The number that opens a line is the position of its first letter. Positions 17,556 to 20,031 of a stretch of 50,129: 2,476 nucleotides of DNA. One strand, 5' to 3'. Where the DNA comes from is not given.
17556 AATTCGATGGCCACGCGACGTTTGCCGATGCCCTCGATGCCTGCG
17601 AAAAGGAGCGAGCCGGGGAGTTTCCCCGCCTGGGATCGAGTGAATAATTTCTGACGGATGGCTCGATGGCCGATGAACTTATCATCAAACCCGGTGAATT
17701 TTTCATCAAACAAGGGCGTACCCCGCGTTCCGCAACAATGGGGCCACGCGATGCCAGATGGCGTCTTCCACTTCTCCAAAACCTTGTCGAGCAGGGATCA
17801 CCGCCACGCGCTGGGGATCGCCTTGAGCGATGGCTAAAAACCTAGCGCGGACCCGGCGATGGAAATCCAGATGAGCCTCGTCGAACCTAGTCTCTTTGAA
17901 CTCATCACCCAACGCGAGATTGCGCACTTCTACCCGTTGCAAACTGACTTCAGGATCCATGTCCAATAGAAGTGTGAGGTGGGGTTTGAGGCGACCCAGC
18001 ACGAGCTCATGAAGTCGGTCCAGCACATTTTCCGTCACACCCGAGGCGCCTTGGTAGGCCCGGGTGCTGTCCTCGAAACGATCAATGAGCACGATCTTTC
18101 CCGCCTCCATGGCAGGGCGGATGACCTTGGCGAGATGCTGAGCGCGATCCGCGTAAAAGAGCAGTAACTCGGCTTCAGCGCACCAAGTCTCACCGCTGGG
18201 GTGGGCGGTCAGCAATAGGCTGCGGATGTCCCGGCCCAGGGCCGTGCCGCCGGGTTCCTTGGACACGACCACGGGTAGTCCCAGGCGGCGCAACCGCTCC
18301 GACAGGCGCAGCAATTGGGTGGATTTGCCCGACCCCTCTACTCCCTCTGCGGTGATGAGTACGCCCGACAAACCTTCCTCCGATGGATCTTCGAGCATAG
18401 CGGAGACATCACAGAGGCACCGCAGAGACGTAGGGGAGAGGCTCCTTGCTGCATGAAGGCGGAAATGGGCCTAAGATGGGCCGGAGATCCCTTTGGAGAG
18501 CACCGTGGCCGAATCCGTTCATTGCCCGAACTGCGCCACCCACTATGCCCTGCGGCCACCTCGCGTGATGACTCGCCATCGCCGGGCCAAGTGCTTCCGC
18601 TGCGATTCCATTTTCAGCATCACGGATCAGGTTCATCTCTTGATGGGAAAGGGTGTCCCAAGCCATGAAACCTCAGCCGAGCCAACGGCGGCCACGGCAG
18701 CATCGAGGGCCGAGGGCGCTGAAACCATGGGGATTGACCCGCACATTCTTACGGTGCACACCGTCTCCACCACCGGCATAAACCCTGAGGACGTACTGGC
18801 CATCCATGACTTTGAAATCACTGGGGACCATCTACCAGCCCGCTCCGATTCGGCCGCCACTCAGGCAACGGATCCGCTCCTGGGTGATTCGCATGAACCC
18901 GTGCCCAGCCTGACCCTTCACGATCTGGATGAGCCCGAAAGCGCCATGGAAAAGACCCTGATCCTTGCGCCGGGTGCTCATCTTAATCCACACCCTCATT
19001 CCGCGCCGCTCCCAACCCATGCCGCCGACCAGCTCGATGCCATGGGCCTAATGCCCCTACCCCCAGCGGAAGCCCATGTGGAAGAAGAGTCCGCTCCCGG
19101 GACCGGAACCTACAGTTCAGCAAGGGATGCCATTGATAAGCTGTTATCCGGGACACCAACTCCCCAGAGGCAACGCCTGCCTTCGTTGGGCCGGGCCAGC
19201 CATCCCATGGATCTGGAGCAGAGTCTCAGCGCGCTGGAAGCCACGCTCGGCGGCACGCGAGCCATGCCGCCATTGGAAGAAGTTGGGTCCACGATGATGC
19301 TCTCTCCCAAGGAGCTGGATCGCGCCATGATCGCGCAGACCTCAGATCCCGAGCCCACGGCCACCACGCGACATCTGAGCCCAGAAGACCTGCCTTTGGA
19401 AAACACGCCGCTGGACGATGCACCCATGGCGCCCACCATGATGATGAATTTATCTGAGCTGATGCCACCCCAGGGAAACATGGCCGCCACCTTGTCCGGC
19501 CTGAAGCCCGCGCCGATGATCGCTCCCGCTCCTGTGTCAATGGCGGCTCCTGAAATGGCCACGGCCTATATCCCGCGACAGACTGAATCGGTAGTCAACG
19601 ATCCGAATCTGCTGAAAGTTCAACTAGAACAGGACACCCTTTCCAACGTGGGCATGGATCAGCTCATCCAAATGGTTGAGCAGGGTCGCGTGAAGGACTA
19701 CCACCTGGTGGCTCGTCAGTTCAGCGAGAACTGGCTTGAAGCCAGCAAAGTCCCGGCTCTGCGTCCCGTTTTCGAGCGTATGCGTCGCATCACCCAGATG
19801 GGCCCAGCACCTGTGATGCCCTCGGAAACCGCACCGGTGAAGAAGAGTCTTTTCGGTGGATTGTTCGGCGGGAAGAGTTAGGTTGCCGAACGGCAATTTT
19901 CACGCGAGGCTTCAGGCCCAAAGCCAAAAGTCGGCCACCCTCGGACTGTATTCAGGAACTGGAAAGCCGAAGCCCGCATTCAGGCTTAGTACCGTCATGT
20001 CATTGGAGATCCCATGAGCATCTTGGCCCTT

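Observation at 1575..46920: Dense family of 'word-arm' palindromic elements filling the intergenic gaps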

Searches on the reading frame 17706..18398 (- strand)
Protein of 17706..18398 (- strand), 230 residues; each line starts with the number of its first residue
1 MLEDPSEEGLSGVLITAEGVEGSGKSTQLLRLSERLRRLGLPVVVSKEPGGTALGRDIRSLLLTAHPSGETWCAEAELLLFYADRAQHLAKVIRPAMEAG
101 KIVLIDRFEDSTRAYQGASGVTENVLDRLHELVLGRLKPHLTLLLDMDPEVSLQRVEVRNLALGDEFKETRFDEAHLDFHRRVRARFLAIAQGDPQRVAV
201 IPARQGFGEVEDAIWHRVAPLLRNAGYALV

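Call 48: search_protein_families(library=pfam, proteins=[window:17706-18398:-], max_evalue=0.001)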
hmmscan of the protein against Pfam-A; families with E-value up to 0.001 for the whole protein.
window:17706-18398:- (230 aa): 3 families
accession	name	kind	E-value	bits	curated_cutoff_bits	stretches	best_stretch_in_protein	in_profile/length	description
PF02223.23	Thymidylate_kin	-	3.1e-44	151.3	27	1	18-214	2-185/185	Thymidylate kinase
PF13521.12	AAA_28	-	1.4e-05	25.8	27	1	18-195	5-161/164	AAA domain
PF13671.12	AAA_33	-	0.00012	22.9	27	1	14-173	1-134/143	AAA domain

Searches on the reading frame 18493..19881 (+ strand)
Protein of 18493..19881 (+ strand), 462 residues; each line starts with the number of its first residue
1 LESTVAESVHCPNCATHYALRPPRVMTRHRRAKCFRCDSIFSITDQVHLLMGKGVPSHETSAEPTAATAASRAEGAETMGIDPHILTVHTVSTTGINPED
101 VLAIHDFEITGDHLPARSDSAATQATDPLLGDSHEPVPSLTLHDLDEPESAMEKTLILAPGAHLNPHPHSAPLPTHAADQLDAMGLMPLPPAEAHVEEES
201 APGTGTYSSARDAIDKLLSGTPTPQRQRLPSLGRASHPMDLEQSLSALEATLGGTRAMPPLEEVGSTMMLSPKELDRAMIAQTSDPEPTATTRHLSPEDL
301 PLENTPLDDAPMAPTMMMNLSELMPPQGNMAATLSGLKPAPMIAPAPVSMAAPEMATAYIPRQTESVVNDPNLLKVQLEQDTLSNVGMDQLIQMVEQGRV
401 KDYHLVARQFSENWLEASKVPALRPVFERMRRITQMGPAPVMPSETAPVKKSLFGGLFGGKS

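Call 48: search_protein_families(library=pfam, proteins=[window:18493-19881:+], max_evalue=0.001)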
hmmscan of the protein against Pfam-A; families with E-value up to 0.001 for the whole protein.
window:18493-19881:+ (462 aa): 1 family
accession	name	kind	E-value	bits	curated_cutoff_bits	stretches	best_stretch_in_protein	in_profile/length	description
PF13717.11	Zn_ribbon_4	-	3.2e-05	24.2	30.3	1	9-41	3-35/36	zinc-ribbon domain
